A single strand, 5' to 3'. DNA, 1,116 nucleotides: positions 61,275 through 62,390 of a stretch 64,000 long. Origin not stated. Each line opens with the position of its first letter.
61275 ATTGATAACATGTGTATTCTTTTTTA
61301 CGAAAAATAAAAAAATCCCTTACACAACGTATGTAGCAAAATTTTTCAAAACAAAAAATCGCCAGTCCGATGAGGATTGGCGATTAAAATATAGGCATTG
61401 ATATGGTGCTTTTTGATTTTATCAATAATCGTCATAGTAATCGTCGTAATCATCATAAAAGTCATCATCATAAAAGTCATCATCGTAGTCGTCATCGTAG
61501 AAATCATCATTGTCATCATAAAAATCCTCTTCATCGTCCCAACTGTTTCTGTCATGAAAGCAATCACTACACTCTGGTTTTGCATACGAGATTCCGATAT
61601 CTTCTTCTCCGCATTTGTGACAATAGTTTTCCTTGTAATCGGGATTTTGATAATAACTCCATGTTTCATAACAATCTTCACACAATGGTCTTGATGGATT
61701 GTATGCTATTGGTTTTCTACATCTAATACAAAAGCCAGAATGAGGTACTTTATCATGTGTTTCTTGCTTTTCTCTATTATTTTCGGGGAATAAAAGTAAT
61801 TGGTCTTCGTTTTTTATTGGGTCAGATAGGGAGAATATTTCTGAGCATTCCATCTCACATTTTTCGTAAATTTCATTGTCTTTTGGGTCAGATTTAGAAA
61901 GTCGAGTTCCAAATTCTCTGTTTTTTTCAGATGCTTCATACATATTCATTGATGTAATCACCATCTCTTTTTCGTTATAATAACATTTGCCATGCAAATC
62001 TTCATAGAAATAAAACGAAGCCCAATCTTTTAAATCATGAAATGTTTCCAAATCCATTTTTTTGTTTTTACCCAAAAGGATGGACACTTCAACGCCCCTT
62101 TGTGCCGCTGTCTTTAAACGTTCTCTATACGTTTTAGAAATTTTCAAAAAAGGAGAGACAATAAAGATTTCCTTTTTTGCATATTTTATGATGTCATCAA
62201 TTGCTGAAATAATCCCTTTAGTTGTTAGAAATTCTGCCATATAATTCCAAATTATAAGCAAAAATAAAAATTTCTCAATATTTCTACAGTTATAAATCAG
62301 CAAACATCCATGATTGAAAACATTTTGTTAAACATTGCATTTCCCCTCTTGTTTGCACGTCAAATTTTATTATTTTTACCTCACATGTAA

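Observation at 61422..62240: Nuc-like single-HKD nuclease fused to double zinc-ribbon and a 39-residue Asp/Tyr/Phe-only tail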

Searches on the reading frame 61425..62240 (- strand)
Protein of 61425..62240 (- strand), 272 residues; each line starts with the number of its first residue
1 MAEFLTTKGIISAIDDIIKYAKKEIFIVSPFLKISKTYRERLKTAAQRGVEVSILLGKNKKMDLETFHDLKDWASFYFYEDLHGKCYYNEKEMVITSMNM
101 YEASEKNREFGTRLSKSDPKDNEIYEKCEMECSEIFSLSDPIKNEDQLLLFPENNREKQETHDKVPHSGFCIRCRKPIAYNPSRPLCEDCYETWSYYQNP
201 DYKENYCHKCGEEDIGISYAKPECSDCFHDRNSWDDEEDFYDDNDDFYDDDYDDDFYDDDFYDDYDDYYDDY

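Call 4: search_protein_families(library=pfam, proteins=[window:61425-62240:-], max_evalue=1)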
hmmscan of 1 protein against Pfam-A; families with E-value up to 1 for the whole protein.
window:61425-62240:- (272 aa): 5 families
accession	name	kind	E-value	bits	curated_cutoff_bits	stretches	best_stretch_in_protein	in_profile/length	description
PF13091.12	PLDc_2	-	1.2e-09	38.5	27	1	16-117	3-118/132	PLD-like domain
PF11495.14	Regulator_TrmB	-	8.6e-05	22.3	22.2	1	8-73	9-71/233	Archaeal transcriptional regulator TrmB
PF18912.6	DZR_2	-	0.014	15.7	27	1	171-227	10-55/56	Double zinc ribbon domain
PF07103.16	DUF1365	-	0.036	14.1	25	1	24-66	141-183/235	Protein of unknown function (DUF1365)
PF08064.18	UME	-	0.22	11.8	23.2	0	8-44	30-64/102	UME (NUC010) domain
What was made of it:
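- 61791..62240 (-): PLD-superfamily catalytic domain, residues 1-150, with a single HKD unit. Pfam PLDc_2 E=1.2e-9 (call 4).
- On PLD superfamily (Pfam PLDc_2, PF13091): 38.5 bits against a cut-off of 27, residues 16-117 (call 4).
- On Double zinc ribbon (Pfam DZR_2, PF18912): 15.7 bits against 27 (call 4).
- Checked: Pfam PLDc_2 matches residues 16-117 with E=1.2e-9 and 38.5 bits, above the cut-off of 27 (call 4).
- PLDc_2 scores above the Pfam cut-off (call 4).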

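Call 5: search_protein_families(library=ncbifam, proteins=[window:61425-62240:-], max_evalue=1)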
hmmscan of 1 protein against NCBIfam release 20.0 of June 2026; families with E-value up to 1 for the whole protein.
window:61425-62240:- (272 aa): 5 families
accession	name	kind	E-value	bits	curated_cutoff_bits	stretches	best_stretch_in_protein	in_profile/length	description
NF038319.1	DISARM_DrmC_I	equivalog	3.3e-07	30.1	133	1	10-114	95-218/236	DISARM system phospholipase D-like protein DrmC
TIGR04265.1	bac_cardiolipin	equivalog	5e-06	25.7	290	1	16-82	325-385/483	cardiolipin synthase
NF006946.0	PRK09428.1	equivalog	0.0082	15.1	314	1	13-63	255-305/451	CDP-diacylglycerol--serine O-phosphatidyltransferase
NF010490.0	PRK13912.1-1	equivalog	0.011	15.9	211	1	12-65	33-85/159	nuclease NucT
NF045510.1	4Cys_prefix_kin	domain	0.065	13.5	24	0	198-212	11-24/26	4-Cys prefix domain-containing protein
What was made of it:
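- On Nuc/NucT equivalog (NCBIfam NF010490): 15.9 bits against 211 (call 5).
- On DISARM DrmC (NCBIfam NF038319): 30.1 bits against 133 (call 5).
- Closest known: Nuc. Different: The NucT NCBIfam model scores 15.9 bits against a cut-off of 211 (call 5).
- Weak sequence matches to cardiolipin synthase and phosphatidylserine synthase models (call 5).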

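Call 6: search_protein_families(library=padloc, proteins=[window:61425-62240:-], max_evalue=0.1)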
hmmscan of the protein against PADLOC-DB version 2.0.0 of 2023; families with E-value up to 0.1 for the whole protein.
window:61425-62240:- (272 aa): 12 families
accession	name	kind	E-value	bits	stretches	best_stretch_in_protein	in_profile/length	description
PDLC03922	MkoB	-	6.9e-09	33.5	1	5-68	307-374/610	-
PDLC02585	DrmC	-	2.6e-07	28.5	1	12-112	108-226/253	DrmC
PDLC02614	DrmC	-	3.2e-07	28.3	1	10-111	22-132/153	DrmC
PDLC03924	MkoC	-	4.9e-06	22.9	1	13-107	996-1105/1136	-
PDLC02602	DrmC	-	0.00016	18.8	1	16-69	113-166/381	DrmC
PDLC02595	DrmC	-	0.00017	19.4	1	12-70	119-185/269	DrmC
PDLC02607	DrmC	-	0.00037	17.9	1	12-75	113-175/265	DrmC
PDLC02589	DrmC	-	0.0018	15.4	1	7-59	108-160/264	DrmC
PDLC02606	DrmC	-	0.003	15.3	1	10-60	35-85/182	DrmC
PDLC02599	DrmC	-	0.023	11.6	1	5-112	5-117/387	DrmC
PDLC02588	DrmC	-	0.047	11.3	1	14-56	109-151/256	DrmC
PDLC02587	DrmC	-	0.073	10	0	82-115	205-240/267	DrmC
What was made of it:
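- On Known anti-phage defence systems (PADLOC-DB v2): Only partial DrmC and Mko matches were found (call 6).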

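Call 9: find_homologous_proteins(query=window:61425-62240:-, max_evalue=0.001)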
Query window:61425-62240:- (272 aa): 131 proteins with E <= 0.001 among 1706 candidates; the best 120 are listed.
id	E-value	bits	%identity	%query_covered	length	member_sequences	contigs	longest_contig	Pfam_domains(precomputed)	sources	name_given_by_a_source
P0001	4.1e-184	629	100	100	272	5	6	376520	PF13091.13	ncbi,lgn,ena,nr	ncbi:MAG: hypothetical protein IKJ98_08650 [Bacteroidales bacterium]|nr:hypothetical protein [Bacter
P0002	2.0e-176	604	97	100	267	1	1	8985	PF13091.13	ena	-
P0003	1.6e-124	433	74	88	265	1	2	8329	PF13091.13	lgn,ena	-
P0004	1.8e-108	381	79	72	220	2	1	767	-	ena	-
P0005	2.0e-57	213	48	84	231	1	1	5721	PF13091.13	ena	-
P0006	3.3e-56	209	47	84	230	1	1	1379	PF13091.13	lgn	-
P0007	1.8e-54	204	45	85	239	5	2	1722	PF13091.13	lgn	-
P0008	4.7e-53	199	42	86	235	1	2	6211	PF13091.13,PF11495.15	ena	-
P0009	1.5e-52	197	45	84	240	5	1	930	PF13091.13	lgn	-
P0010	2.0e-52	197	42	84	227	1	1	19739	PF13091.13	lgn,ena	-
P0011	2.2e-52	197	45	85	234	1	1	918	PF13091.13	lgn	-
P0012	5.4e-52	195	45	85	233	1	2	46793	PF13091.13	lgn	-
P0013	1.1e-51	194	46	85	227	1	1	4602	PF13091.13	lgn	-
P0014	1.2e-51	194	45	84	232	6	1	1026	PF13091.13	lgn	-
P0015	2.6e-51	193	45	84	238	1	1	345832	PF13091.13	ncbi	ncbi:phospholipase D family protein [Flavobacterium sp. U410]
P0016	3.7e-51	193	46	83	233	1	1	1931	PF13091.13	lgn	-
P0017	4.6e-51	192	43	85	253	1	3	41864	PF13091.13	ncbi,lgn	ncbi:MAG: phospholipase D family protein [Hyphomicrobiales bacterium]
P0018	1.0e-50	191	44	85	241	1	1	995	PF13091.13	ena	-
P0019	1.0e-50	191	44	85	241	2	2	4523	PF13091.13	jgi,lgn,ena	jgi:phosphatidylserine/phosphatidylglycerophosphate/cardiolipin synthase-like enzyme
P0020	1.0e-50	191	45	84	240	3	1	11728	PF13091.13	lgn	-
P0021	1.3e-50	191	44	84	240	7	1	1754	PF13091.13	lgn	-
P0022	2.2e-50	190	44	84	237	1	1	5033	PF13091.13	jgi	jgi:phosphatidylserine/phosphatidylglycerophosphate/cardiolipin synthase-like enzyme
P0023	5.0e-50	189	42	85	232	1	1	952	PF13091.13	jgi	jgi:phosphatidylserine/phosphatidylglycerophosphate/cardiolipin synthase-like enzyme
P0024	6.6e-50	189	42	85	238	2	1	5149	PF13091.13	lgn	-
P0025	7.0e-50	188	46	86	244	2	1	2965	PF13091.13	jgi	-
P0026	1.1e-49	188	43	84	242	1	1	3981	PF13091.13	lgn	-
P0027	1.3e-49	188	44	84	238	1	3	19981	PF13091.13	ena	-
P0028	1.3e-49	188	45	84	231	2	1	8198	PF13091.13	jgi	jgi:phosphatidylserine/phosphatidylglycerophosphate/cardiolipin synthase-like enzyme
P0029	1.4e-49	187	46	84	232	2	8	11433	PF13091.13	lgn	-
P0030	1.4e-49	187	44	84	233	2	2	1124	PF13091.13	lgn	-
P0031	2.3e-49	187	43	83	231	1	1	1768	PF13091.13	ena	-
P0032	2.7e-49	187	45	84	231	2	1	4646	PF13091.13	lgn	-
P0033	3.4e-49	186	43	84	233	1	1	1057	PF13091.13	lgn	-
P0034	4.1e-49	186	42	85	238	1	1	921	PF13091.13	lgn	-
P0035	7.4e-49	185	44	83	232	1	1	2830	PF13091.13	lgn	-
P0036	3.2e-48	183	42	85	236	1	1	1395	PF13091.13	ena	-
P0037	8.4e-48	182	44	84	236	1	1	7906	PF13091.13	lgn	-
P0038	8.6e-48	182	43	78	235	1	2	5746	PF13091.13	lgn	-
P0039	1.1e-47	181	43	84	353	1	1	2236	PF13091.13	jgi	jgi:hypothetical protein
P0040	1.1e-47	181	42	84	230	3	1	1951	PF13091.13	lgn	-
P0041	1.2e-47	181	42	84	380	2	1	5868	PF13091.13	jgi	jgi:hypothetical protein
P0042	1.3e-47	181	43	84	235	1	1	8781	PF13091.13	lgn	-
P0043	1.8e-47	181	42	85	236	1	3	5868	PF13091.13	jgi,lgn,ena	jgi:ribosomal protein L40E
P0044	1.8e-47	181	43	87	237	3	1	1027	PF13091.13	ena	-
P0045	2.0e-47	180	44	84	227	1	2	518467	PF13091.13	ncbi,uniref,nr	ncbi:phospholipase D family protein [uncultured Tenacibaculum sp.]|uniref:phospholipase D family pro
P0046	2.9e-47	180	43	84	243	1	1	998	PF13091.13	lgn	-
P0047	3.7e-47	180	40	85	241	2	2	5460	PF13091.13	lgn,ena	-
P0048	4.7e-47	179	43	84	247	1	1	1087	PF13091.13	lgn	-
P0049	6.9e-47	179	43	84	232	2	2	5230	PF13091.13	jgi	jgi:phosphatidylserine/phosphatidylglycerophosphate/cardiolipin synthase-like enzyme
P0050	8.0e-47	178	43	84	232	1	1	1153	PF13091.13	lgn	-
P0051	1.4e-46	178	42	84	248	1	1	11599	PF13091.13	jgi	-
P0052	1.7e-46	177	43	84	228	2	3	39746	PF13091.13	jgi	jgi:hypothetical protein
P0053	2.0e-46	177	42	85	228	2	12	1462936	PF13091.13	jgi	jgi:hypothetical protein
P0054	2.3e-46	177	44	84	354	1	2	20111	PF13091.13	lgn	-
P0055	2.4e-46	177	44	84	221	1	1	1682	PF13091.13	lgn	-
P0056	2.5e-46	177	43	84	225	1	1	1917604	PF13091.13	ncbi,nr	ncbi:hypothetical protein CAP35_07215 [Chitinophagaceae bacterium IBVUCB1]|nr:hypothetical protein C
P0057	2.6e-46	177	40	86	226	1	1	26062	PF13091.13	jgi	-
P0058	2.9e-46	177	43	84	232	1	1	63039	PF13091.13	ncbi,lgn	ncbi:MAG: phospholipase D-like domain-containing protein [Crocinitomicaceae bacterium]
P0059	2.9e-46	177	42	84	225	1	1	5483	PF13091.13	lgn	-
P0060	5.8e-46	176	41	85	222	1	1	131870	PF13091.13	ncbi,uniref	ncbi:phospholipase D-like domain-containing protein [Halalkalibaculum sp. DA3122]|uniref:phospholipa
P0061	8.9e-46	175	43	84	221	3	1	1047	PF13091.13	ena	-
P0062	1.0e-45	175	42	84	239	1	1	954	PF13091.13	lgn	-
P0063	1.0e-45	175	44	84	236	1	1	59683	PF13091.13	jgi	jgi:hypothetical protein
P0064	1.6e-45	174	43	84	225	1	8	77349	PF13091.13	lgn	-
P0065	1.7e-45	174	43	78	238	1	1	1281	PF13091.13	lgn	-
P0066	2.7e-45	173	42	84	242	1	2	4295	PF13091.13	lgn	-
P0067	2.7e-45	173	42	84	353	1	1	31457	PF13091.13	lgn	-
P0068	5.2e-45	172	42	88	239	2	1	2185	PF13091.13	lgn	-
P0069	6.0e-45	172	43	84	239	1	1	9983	PF13091.13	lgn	-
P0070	7.3e-45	172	41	84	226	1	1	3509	PF13091.13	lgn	-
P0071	9.2e-45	172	42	84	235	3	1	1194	PF13091.13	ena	-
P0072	9.6e-45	172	61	51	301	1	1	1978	PF13091.13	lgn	-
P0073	9.7e-45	172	40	85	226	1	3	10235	PF13091.13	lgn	-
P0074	1.0e-44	171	41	84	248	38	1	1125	PF13091.13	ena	-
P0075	2.7e-44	170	42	83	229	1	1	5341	PF13091.13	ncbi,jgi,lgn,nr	ncbi:MAG: phospholipase D family protein [Lentimicrobiaceae bacterium]|jgi:phosphatidylserine/phosph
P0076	3.4e-44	170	42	84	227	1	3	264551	PF13091.13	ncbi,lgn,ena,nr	ncbi:MAG: hypothetical protein BM564_11380 [Bacteroidetes bacterium MedPE-SWsnd-G2]|nr:MAG: hypothet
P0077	4.2e-44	169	41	83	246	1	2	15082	PF13091.13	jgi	jgi:phosphatidylserine/phosphatidylglycerophosphate/cardiolipin synthase-like enzyme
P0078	8.4e-44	168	38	86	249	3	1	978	PF13091.13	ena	-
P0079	8.9e-44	168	42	84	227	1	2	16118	PF13091.13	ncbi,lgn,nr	ncbi:MAG: phospholipase D family protein [Dehalococcoidales bacterium]|nr:phospholipase D family pro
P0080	9.2e-44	168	41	86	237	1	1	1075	PF13091.13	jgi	jgi:PLD-like domain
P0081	1.9e-43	167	39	85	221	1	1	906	PF13091.13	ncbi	-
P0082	2.5e-43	167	41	87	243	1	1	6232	PF13091.13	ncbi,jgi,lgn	jgi:hypothetical protein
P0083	3.4e-43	167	40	83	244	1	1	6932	PF13091.13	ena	-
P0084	3.5e-43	166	41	84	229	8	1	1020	PF13091.13,PF11495.15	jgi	jgi:hypothetical protein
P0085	3.8e-43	166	44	83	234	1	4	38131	PF13091.13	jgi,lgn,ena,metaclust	metaclust:\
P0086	5.3e-43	166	43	87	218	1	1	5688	PF13091.13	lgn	-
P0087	6.9e-43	166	39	84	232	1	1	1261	PF13091.13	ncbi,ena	-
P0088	8.3e-43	165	40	85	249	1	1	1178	PF13091.13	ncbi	-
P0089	1.2e-42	165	39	86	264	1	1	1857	PF13091.13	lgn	-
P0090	1.6e-42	164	38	84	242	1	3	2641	PF13091.13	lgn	-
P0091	2.6e-42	164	38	84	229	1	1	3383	PF13091.13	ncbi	-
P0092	3.0e-42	163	41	83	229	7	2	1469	PF13091.13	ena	-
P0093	3.3e-42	163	41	84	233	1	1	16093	PF13091.13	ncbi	-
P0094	4.5e-42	163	40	84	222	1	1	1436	PF13091.13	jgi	-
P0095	5.6e-42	163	41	84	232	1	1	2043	PF13091.13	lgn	-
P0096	8.8e-42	162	39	85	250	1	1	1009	PF13091.13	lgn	-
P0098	9.2e-42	162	43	86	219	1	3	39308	PF13091.13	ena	-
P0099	9.4e-42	162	41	84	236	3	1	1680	PF13091.13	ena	-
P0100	1.6e-41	161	41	84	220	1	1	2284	PF13091.13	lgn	-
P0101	1.7e-41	161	40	83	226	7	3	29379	PF13091.13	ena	-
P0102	1.9e-41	161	39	84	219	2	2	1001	PF13091.13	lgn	-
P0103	2.0e-41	161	39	84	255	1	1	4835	PF13091.13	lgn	-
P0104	6.4e-41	159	41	83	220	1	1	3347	PF13091.13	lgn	-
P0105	6.9e-41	159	38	85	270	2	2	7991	PF13091.13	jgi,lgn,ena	-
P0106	1.0e-40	158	39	85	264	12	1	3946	PF13091.13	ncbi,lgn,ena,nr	ncbi:MAG: hypothetical protein II070_02475 [Treponema sp.]|nr:hypothetical protein [Treponema sp.]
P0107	2.6e-39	154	41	83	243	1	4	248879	PF13091.13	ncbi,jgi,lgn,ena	-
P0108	3.8e-39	153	38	86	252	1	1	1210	PF13091.13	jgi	jgi:hypothetical protein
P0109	5.1e-39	153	41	86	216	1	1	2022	PF13091.13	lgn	-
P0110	7.9e-39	152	36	86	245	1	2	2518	PF13091.13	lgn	-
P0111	1.3e-38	151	39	84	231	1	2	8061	PF13091.13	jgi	jgi:HKD family nuclease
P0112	3.0e-38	150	41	84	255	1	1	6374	PF13091.13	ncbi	ncbi:phospholipase D family protein [Chloroflexota bacterium]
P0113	3.9e-38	150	39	84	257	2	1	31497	PF13091.13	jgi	jgi:hypothetical protein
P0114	1.1e-37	148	38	84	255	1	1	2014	PF13091.13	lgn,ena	-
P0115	1.6e-37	148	38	84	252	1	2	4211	PF13091.13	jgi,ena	-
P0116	2.1e-37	147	38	84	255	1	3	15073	PF13091.13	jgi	-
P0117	3.9e-37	147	37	84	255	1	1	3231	PF13091.13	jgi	-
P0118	3.4e-36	144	36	84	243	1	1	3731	PF13091.13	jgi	jgi:hypothetical protein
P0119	5.3e-36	143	35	85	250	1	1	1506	PF13091.13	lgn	-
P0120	4.7e-35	140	36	84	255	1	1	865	PF13091.13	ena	-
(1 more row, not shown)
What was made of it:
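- On Uncharacterised PLD+2xZn stand-alone family (defined here): The protein is 35-48% identical over 84% of its length to more than 100 proteins (call 9).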

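Call 12: search_solved_structures(query=window:61425-62240:-, max_evalue=1, show_alignments=2)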
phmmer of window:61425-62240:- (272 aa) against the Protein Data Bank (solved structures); distinct sequences matched with E-value up to 1: 0.
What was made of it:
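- Tried and rejected: A sequence search of the PDB found nothing at E<=1 (call 12).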

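Call 16: find_encoding_contigs(protein=P0003, flank=8000, max_places=3)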
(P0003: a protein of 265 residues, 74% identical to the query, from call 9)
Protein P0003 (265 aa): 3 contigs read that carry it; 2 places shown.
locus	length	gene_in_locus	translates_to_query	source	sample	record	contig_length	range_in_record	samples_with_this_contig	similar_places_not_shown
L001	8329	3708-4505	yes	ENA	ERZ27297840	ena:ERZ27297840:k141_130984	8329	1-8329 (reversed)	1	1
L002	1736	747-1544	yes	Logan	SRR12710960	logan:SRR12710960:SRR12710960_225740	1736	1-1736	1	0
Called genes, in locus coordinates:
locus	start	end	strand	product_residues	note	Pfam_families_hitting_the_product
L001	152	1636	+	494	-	PF02550:AcetylCoA_hydro, PF13336:AcetylCoA_hyd_C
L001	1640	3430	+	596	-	PF00009:GTP_EFTU, PF00071:Ras (weak), PF03144:GTP_EFTU_D2, PF14492:EFG_III (faint), PF00679:EFG_C, PF06421:LepA_C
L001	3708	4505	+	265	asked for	PF13091:PLDc_2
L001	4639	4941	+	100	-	PF22600:MTPAP-like_central (faint), PF01909:NTP_transf_2, PF18765:Polbeta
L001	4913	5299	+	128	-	PF01934:HepT-like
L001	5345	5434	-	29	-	-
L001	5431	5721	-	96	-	PF04221:RelB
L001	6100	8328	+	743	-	?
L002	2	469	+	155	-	?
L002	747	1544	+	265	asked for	PF13091:PLDc_2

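Call 17: find_encoding_contigs(protein=P0002, flank=8000, max_places=3)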
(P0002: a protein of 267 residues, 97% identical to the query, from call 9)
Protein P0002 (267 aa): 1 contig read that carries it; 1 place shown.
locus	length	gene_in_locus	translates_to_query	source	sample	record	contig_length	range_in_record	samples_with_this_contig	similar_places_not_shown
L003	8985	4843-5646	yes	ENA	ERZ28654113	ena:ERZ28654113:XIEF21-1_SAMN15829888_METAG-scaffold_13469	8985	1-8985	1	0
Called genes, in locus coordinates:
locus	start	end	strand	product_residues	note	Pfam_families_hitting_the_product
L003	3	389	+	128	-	?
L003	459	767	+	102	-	PF11950:DUF3467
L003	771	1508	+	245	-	PF08032:SpoU_sub_bind, PF00588:SpoU_methylase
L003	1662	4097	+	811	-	PF06165:GH94_b-supersand, PF17167:Glyco_hydro_94, PF03633:Glyco_hydro_65C (faint)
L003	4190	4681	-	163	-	-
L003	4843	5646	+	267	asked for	PF13091:PLDc_2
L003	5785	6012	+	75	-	-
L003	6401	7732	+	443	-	PF00211:Guanylate_cyc, PF01966:HD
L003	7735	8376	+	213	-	-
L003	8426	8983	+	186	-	?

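Call 22: predict_structure(alignment_id=A1)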
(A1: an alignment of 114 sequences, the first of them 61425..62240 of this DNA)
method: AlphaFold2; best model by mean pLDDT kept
length: 272 residues; sequences in the alignment: 114
mean_pLDDT: 83.3   pTM: 0.57
mean pLDDT of the five models: 83.3, 82.9, 82.1, 81.2, 81.2
residues with pLDDT >= 90: 173; 70-90: 35; 50-70: 28; < 50: 36
segments of 3 or more residues with pLDDT < 50: 154-164, 238-251, 253-255, 270-272
pLDDT, mean of each block of 10 residues (from residue 1): 93 97 97 91 97 87 83 94 95 94 79 97 97 96 82 47 62 96 96 94 97 94 92 55 45 49 52 45
secondary structure, 60 per line:
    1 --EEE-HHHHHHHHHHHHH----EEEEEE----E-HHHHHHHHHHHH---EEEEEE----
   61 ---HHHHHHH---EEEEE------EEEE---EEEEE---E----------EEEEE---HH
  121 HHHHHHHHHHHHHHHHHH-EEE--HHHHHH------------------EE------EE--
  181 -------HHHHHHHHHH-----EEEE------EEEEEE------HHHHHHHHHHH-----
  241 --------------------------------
elements in order: E3-5 H7-19 E24-29 H36-47 E51-56 H64-70 E74-78 E85-88 E92-96 E111-115 H119-138 E140-142 H145-150 H188-197 E203-206 E213-218 H225-235
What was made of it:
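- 61791..62240 (-): AlphaFold pLDDT is above 90 (call 22).
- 61737..61790 (-): Variable linker, residues 151-168, partly disordered. pLDDT is below 50 for residues 154-164 (call 22).
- AlphaFold gives no docked pose for the tail (pLDDT 45-52, call 22). It is predicted to be disordered (call 22).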

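Call 24: fold_search(model_id=the predicted structure, library=pdb)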
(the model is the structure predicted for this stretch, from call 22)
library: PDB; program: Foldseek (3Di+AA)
matches with E <= 10: 1163; with E <= 0.001: 117
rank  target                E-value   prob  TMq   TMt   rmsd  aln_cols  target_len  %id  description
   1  1byr                  8.9e-08  1.00  0.44  0.74   3.0       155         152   14  CRYSTAL STRUCTURE OF A PHOSPHOLIPASE D FAMILY MEMBER, NUC FROM SALMONELLA TYPHIMURIUM (released 1999-10-19)
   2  8yr6                  1.8e-07  1.00  0.44  0.28   4.0       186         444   16  Crystal structure of E. coli phosphatidylserine synthase complexed with 16:0/16:0 CDP-DG (released 2024-11-20)
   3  5box_A                2.1e-07  1.00  0.38  0.39   4.9       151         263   14  Structure of TrmBL2, an archaeal chromatin protein, shows a novel mode of DNA binding. (released 2015-09-02)
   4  4urj_C                3.9e-07  1.00  0.42  0.63   3.7       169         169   13  Crystal structure of human BJ-TSA-9 (released 2014-10-01)
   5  7clg_B                4.2e-07  1.00  0.42  0.16   3.7       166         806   18  Crystal structure of the ATP-dependent restriction endonuclease SauUSI (released 2021-01-20)
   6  5bpd_C                5.7e-07  1.00  0.31  0.32   6.7       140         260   18  Structure of TrmBL2, an archaeal chromatin protein, shows a novel mode of DNA binding. (released 2015-09-02)
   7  7e0m_A                6.1e-07  1.00  0.36  0.25   2.2       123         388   20  Crystal structure of phospholipase D (released 2021-12-22)
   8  6ehi_B                6.1e-07  1.00  0.44  0.73   2.6       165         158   13  NucT from Helicobacter pylori (released 2018-01-17)
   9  7clg_A                6.1e-07  1.00  0.42  0.15   3.8       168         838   19  Crystal structure of the ATP-dependent restriction endonuclease SauUSI (released 2021-01-20)
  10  5bqt_A                6.5e-07  1.00  0.37  0.39   5.3       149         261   15  Structure of TrmBL2, an archaeal chromatin protein, shows a novel mode of DNA binding. (released 2015-09-02)
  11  4urj_B                6.9e-07  1.00  0.42  0.64   3.5       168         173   13  Crystal structure of human BJ-TSA-9 (released 2014-10-01)
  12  5bpd_D                7.8e-07  1.00  0.30  0.31   6.7       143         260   17  Structure of TrmBL2, an archaeal chromatin protein, shows a novel mode of DNA binding. (released 2015-09-02)
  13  5qhm                  8.3e-07  1.00  0.42  0.66   3.3       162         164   15  PanDDA analysis group deposition of models with modelled events (e.g. bound ligands) -- Crystal Structure of human FAM83 (released 2018-12-19)
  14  4urj_A                8.9e-07  1.00  0.43  0.65   3.3       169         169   13  Crystal structure of human BJ-TSA-9 (released 2014-10-01)
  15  6ehi_D                1.0e-06  1.00  0.37  0.60   2.8       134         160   15  NucT from Helicobacter pylori (released 2018-01-17)
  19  6ehi_A                1.3e-06  1.00  0.37  0.61   2.6       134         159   13  NucT from Helicobacter pylori (released 2018-01-17)
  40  4ggj                  4.7e-06  1.00  0.38  0.59   4.7       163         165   16  Crystal structure of Zucchini from mouse (mZuc / PLD6 / MitoPLD) (released 2012-10-10)
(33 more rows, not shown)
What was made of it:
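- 61791..62240 (-): Foldseek best matches are Nuc 1byr (TM 0.74 on the target), NucT, the SauUSI PLD domain and Zucchini (call 24).
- On PLD superfamily (Pfam PLDc_2, PF13091): Foldseek probability is 1.00 to 1byr, 6ehi, 7clg and 4ggj (calls 22, 24).
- Closest known: Nuc. Same: They are the best fold matches (E=9e-8, target TM 0.74 and 0.73, call 24).
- The fold is closest to the Nuc, NucT, SauUSI and Zucchini nucleases (call 24). PssA structures appear among the fold hits (call 24).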
